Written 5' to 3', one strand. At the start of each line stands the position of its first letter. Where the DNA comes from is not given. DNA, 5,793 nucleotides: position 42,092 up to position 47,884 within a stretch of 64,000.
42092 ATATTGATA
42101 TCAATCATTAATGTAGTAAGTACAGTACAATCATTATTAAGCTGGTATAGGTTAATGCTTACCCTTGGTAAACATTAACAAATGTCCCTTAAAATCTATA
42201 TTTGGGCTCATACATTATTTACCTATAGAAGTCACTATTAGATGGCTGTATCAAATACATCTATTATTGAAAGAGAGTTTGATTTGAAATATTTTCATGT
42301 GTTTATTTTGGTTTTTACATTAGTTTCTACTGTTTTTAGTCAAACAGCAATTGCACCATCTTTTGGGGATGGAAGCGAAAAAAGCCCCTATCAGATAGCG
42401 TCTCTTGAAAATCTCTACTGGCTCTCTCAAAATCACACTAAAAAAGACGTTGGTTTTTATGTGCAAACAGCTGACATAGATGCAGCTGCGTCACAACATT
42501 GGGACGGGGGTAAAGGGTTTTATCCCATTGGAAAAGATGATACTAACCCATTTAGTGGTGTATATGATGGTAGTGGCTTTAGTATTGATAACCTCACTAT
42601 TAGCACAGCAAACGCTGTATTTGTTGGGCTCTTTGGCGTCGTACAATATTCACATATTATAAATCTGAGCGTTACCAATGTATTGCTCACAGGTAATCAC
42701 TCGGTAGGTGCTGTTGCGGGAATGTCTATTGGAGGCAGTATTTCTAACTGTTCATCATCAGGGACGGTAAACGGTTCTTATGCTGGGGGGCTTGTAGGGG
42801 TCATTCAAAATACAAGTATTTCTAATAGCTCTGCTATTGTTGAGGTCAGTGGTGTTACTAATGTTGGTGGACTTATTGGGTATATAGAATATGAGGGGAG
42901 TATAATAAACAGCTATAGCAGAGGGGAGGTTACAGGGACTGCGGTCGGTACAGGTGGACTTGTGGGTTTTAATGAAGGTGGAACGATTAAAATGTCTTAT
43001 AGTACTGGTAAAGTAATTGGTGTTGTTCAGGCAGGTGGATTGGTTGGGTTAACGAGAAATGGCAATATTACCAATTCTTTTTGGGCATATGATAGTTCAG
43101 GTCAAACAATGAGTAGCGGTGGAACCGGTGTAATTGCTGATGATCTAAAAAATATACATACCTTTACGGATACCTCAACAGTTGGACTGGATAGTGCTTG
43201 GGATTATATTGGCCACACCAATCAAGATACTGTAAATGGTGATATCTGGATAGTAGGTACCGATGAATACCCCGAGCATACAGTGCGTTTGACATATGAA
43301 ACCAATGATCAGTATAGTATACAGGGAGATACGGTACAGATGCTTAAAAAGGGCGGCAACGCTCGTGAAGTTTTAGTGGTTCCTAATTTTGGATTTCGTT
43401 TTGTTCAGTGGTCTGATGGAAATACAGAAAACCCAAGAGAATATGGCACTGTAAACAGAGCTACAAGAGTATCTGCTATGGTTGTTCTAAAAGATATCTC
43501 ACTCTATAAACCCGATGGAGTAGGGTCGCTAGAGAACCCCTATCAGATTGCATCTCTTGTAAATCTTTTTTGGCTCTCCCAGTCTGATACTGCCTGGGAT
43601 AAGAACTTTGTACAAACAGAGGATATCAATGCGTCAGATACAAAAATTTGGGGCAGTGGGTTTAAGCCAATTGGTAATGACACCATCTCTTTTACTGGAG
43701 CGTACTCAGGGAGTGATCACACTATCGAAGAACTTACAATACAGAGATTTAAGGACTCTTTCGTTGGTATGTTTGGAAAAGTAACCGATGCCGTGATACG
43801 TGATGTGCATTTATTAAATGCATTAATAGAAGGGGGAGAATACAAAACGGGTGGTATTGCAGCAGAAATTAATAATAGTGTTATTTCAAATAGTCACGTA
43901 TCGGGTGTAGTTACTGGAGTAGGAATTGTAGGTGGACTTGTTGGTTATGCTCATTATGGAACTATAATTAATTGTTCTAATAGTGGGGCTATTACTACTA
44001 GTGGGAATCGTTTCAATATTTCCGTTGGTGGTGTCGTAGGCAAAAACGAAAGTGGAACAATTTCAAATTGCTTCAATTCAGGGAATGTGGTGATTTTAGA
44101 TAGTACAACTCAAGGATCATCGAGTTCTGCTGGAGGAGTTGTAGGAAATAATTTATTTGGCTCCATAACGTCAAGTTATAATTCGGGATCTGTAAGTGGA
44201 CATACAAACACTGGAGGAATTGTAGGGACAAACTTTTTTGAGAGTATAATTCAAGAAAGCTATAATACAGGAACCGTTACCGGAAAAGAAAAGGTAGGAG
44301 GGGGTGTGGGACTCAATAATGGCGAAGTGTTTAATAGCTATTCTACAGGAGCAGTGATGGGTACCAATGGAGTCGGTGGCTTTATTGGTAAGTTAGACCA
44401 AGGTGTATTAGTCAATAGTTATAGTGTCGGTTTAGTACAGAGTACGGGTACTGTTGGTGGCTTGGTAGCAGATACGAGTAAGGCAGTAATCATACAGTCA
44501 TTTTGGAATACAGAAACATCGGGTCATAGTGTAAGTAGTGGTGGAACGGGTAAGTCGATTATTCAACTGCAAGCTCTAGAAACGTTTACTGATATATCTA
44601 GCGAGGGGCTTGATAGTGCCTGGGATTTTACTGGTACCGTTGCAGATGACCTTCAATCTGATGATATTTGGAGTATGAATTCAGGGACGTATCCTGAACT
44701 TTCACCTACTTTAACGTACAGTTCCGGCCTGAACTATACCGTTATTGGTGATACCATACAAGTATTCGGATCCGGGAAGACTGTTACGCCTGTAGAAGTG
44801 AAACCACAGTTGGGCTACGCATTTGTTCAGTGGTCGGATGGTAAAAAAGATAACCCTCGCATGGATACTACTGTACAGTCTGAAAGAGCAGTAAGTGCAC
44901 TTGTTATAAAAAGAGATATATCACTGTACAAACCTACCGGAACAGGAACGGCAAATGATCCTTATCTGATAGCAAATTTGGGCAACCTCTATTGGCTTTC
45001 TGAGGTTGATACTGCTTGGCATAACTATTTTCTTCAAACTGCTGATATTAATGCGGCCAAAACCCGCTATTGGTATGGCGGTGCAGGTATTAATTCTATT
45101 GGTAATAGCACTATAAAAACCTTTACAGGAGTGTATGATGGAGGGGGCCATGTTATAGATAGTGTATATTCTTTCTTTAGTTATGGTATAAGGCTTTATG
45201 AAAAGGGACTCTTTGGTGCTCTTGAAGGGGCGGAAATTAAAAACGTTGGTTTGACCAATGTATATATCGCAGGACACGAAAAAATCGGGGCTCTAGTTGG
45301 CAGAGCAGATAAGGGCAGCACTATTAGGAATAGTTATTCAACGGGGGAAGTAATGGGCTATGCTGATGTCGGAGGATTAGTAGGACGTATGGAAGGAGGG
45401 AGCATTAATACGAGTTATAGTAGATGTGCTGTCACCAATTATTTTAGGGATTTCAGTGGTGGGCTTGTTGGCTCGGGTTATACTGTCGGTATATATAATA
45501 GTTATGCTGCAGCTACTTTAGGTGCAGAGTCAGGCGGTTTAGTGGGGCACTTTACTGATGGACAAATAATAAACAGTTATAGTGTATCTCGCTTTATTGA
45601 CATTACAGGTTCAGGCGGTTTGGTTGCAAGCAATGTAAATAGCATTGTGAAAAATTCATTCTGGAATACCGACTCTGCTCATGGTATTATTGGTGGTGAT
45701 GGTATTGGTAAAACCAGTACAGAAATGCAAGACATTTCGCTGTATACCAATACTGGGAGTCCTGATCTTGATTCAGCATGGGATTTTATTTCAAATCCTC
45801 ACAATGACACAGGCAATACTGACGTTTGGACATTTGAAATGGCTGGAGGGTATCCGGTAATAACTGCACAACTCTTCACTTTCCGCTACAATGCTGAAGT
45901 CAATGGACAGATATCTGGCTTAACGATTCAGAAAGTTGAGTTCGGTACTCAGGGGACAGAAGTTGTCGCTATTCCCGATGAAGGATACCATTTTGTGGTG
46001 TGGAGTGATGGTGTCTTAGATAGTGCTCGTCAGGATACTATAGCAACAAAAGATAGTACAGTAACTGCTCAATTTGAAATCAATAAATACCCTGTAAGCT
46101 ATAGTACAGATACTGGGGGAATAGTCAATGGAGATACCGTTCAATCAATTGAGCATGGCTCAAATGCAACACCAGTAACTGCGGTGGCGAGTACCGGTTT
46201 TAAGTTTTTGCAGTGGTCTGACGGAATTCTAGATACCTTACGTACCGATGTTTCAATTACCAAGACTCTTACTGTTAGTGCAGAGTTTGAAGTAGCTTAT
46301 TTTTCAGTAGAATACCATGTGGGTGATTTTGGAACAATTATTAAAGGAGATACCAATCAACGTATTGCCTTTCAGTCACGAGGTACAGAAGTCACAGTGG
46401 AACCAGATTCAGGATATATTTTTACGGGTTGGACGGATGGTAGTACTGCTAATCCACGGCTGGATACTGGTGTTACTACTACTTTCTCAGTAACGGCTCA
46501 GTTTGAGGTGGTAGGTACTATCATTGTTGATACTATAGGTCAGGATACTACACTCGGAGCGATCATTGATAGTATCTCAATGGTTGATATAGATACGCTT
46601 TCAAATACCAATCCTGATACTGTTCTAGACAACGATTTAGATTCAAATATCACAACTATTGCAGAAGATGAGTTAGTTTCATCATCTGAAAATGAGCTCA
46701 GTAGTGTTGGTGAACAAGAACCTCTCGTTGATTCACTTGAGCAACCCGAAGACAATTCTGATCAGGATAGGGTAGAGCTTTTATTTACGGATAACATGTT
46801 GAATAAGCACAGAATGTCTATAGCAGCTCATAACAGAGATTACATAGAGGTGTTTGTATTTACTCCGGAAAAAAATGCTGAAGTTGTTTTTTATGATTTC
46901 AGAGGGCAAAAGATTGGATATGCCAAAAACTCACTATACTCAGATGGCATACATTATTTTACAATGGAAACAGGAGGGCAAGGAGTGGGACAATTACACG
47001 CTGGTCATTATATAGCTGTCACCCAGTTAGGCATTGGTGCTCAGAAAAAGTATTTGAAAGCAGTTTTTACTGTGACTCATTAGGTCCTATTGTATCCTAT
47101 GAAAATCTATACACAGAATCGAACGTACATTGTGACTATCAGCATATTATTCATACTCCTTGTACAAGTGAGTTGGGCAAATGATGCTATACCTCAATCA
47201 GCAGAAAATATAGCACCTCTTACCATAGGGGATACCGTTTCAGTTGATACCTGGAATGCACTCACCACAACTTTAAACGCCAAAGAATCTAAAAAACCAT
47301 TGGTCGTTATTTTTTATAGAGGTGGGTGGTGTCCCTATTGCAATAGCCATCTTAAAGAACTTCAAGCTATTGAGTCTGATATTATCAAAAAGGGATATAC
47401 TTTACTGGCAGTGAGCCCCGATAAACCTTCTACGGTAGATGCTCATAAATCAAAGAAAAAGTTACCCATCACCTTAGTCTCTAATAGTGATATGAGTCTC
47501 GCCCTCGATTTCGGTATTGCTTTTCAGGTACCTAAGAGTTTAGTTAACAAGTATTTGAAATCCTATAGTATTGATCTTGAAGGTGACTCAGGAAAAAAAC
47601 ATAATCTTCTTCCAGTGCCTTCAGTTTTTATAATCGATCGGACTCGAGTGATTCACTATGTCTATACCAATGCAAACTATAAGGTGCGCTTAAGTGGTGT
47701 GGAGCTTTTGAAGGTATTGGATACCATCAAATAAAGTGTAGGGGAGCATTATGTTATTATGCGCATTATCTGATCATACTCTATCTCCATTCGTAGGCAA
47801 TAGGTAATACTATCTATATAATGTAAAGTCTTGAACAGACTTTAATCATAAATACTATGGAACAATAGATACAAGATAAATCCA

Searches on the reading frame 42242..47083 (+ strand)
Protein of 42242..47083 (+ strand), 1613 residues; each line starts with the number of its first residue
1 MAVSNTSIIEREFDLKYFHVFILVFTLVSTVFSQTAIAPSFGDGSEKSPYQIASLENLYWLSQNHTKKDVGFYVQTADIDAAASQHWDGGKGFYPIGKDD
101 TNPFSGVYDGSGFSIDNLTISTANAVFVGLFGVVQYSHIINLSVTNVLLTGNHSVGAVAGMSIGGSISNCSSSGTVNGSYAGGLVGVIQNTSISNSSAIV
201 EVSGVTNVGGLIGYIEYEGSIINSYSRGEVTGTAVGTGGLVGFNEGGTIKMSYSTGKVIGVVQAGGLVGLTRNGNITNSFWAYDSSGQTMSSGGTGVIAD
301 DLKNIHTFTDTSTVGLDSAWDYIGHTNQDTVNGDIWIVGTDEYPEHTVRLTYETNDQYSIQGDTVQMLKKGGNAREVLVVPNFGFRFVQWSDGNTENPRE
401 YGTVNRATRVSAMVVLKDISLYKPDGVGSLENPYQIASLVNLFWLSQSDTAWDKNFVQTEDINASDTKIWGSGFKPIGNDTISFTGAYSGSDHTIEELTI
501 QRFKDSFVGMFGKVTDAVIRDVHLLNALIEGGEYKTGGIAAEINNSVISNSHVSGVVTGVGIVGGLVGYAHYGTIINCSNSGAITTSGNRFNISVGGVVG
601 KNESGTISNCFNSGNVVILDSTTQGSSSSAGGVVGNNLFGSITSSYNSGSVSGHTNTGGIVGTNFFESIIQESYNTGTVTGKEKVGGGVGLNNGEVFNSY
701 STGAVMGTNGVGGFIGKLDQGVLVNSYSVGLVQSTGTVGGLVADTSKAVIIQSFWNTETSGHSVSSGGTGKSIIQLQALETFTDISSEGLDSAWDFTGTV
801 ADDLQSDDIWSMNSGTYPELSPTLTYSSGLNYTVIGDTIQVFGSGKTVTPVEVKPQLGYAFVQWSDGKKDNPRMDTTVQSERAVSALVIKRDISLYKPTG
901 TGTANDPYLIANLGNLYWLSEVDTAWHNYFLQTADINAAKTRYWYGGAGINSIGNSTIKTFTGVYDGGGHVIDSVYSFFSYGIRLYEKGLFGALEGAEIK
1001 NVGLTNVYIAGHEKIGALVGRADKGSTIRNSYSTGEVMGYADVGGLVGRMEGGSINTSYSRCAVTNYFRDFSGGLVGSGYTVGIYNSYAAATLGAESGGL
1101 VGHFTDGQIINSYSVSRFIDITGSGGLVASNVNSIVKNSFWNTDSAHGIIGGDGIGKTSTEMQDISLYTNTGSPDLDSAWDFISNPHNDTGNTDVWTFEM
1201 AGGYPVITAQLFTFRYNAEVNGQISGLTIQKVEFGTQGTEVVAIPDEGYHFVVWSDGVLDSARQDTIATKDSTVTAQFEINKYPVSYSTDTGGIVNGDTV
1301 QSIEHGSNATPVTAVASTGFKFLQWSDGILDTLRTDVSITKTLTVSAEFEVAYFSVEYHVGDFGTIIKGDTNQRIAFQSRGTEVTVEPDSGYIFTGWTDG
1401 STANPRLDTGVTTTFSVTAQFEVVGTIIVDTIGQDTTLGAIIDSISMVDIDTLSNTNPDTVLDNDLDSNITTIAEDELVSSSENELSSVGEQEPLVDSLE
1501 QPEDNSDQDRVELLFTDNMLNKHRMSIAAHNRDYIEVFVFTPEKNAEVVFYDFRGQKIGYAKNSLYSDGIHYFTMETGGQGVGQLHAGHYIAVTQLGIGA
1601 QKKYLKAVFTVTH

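Call 22: search_protein_families(library=pfam, proteins=[window:42242-47083:+], max_evalue=0.00001)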
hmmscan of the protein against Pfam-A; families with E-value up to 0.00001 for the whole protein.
window:42242-47083:+ (1613 aa): 4 families
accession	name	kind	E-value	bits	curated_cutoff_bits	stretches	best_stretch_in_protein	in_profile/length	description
PF07581.17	Glug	-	1.2e-34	116.7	20.5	0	592-617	2-28/28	The GLUG motif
PF18998.6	Flg_new_2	-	1.4e-28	99.1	23.6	2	1215-1281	4-72/73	Divergent InlB B-repeat domain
PF05342.19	Peptidase_M26_N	-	1.3e-12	47.9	27.7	0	980-1030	195-245/250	M26 IgA1-specific Metallo-endopeptidase N-terminal region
PF09479.16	Flg_new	-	1.6e-06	28.5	27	0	1283-1328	1-41/65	Listeria-Bacteroides repeat domain (List_Bact_rpt)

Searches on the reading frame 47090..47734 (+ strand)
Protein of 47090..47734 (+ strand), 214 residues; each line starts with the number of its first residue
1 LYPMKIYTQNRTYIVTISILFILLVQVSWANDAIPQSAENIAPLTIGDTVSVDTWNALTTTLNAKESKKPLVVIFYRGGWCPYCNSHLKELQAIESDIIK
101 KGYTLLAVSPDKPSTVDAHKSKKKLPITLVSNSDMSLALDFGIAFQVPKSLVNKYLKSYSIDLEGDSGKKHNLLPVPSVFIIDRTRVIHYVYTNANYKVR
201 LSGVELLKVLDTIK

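Call 22: search_protein_families(library=pfam, proteins=[window:47090-47734:+], max_evalue=0.00001)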
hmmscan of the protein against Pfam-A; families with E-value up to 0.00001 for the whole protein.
window:47090-47734:+ (214 aa): 2 families
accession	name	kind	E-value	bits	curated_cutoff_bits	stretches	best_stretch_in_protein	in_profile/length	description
PF00578.27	AhpC-TSA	-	9.4e-19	68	26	1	59-190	17-123/124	AhpC/TSA family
PF08534.16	Redoxin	-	2.6e-13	50.4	26.6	1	60-197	20-137/148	Redoxin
